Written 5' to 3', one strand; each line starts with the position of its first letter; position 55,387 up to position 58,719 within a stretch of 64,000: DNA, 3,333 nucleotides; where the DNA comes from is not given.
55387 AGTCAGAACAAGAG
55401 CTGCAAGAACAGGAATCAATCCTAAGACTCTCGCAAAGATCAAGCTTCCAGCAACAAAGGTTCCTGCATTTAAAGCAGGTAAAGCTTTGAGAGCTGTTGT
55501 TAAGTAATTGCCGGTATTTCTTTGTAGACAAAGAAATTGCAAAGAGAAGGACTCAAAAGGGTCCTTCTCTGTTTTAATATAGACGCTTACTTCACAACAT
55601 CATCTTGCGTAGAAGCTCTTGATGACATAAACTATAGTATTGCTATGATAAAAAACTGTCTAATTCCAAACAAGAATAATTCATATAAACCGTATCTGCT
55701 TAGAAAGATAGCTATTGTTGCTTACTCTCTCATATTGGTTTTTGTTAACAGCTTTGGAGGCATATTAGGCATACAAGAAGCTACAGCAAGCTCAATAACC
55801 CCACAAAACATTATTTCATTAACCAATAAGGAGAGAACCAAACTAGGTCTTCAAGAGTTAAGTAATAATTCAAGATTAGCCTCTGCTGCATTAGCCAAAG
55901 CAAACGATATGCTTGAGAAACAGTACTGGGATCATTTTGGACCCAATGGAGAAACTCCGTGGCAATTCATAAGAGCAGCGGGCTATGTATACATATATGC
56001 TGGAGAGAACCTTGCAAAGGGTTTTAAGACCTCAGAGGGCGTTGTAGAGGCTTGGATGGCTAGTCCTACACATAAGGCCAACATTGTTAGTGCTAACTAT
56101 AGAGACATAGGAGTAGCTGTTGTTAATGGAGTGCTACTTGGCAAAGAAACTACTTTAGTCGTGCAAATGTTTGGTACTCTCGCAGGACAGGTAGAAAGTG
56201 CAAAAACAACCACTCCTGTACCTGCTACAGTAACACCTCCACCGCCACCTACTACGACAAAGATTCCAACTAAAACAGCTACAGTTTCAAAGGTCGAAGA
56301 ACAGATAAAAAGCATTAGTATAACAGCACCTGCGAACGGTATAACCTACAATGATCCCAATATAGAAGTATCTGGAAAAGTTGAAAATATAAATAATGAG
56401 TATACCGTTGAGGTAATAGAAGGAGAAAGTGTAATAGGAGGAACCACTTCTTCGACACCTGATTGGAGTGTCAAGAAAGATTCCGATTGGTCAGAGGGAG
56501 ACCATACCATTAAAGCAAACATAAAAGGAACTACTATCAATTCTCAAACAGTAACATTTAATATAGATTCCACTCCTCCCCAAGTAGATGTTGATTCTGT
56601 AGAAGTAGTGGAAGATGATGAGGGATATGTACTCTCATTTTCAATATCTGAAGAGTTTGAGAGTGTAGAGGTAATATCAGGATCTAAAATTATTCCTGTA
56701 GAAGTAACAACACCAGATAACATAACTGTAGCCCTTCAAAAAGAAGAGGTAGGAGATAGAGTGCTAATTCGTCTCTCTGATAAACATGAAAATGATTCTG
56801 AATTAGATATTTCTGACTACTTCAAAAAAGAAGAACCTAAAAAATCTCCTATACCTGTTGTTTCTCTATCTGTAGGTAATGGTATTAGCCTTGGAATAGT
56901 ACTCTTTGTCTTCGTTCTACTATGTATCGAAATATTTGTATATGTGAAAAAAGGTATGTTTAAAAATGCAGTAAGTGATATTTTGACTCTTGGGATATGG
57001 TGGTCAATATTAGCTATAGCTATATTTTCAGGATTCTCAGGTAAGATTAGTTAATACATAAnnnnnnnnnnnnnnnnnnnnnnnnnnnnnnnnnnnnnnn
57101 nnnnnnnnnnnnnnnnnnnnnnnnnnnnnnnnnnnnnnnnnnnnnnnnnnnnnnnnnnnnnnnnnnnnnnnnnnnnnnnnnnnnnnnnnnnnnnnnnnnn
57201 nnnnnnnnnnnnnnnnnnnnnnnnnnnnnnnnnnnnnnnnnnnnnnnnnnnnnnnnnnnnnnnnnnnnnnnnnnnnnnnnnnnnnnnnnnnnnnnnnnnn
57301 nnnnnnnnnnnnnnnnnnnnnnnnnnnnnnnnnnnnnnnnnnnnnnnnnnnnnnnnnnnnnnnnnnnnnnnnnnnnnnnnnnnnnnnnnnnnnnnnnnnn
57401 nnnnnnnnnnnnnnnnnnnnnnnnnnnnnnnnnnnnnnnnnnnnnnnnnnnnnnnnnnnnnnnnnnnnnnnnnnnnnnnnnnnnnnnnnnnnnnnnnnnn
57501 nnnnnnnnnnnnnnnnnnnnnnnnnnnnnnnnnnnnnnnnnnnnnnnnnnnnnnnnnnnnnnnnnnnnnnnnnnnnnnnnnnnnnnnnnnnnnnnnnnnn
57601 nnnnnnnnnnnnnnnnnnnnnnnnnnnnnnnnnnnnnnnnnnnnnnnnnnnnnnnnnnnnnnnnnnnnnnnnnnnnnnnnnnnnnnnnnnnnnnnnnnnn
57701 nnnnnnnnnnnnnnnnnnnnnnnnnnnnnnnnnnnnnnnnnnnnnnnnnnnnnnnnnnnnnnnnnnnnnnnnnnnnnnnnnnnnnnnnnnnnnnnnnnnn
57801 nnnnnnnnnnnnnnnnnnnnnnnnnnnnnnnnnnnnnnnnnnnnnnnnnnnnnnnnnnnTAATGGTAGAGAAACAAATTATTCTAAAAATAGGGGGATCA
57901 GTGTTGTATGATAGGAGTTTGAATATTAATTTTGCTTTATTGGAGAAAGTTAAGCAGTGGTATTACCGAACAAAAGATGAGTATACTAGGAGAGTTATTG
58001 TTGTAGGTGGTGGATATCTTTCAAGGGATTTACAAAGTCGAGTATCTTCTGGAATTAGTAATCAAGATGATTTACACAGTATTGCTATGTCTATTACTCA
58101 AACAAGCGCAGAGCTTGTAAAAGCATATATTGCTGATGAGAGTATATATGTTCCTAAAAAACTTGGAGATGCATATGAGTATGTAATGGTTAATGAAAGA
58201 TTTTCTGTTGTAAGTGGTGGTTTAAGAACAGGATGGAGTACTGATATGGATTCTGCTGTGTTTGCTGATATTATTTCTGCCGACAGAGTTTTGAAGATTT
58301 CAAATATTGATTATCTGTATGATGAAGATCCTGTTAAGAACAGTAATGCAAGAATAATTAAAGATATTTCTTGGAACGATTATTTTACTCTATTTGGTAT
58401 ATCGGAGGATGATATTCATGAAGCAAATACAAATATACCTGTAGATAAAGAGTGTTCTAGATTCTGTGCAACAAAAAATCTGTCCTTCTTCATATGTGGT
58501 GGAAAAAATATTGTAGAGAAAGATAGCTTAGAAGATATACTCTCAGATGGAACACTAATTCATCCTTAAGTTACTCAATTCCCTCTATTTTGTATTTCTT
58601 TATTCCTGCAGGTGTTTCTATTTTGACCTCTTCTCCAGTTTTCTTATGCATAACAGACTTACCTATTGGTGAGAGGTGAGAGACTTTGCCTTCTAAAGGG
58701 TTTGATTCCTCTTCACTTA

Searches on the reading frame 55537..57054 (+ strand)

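Call 65: search_protein_families(library=pfam, proteins=[window:55537-57054:+], max_evalue=0.0001)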
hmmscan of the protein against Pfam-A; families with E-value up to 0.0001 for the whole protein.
window:55537-57054:+ (505 aa): 1 family
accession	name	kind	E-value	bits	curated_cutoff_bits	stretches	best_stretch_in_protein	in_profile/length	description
PF00188.32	CAP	-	2.4e-19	70.7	21.1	1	94-198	2-105/117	Cysteine-rich secretory protein family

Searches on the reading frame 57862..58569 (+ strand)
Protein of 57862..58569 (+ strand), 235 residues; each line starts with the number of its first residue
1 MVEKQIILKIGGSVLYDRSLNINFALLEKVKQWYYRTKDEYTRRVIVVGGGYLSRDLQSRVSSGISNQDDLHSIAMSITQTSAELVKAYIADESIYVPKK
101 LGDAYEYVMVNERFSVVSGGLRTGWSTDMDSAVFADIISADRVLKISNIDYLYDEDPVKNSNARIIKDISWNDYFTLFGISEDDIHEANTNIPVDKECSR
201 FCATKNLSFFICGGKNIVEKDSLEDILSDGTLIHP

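Call 65: search_protein_families(library=pfam, proteins=[window:57862-58569:+], max_evalue=0.0001)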
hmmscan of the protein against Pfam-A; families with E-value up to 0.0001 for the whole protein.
window:57862-58569:+ (235 aa): 1 family
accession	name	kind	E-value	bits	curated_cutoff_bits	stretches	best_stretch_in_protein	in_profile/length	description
PF00696.33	AA_kinase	-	1.4e-14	54.8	24.9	1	5-209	2-230/234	Amino acid kinase family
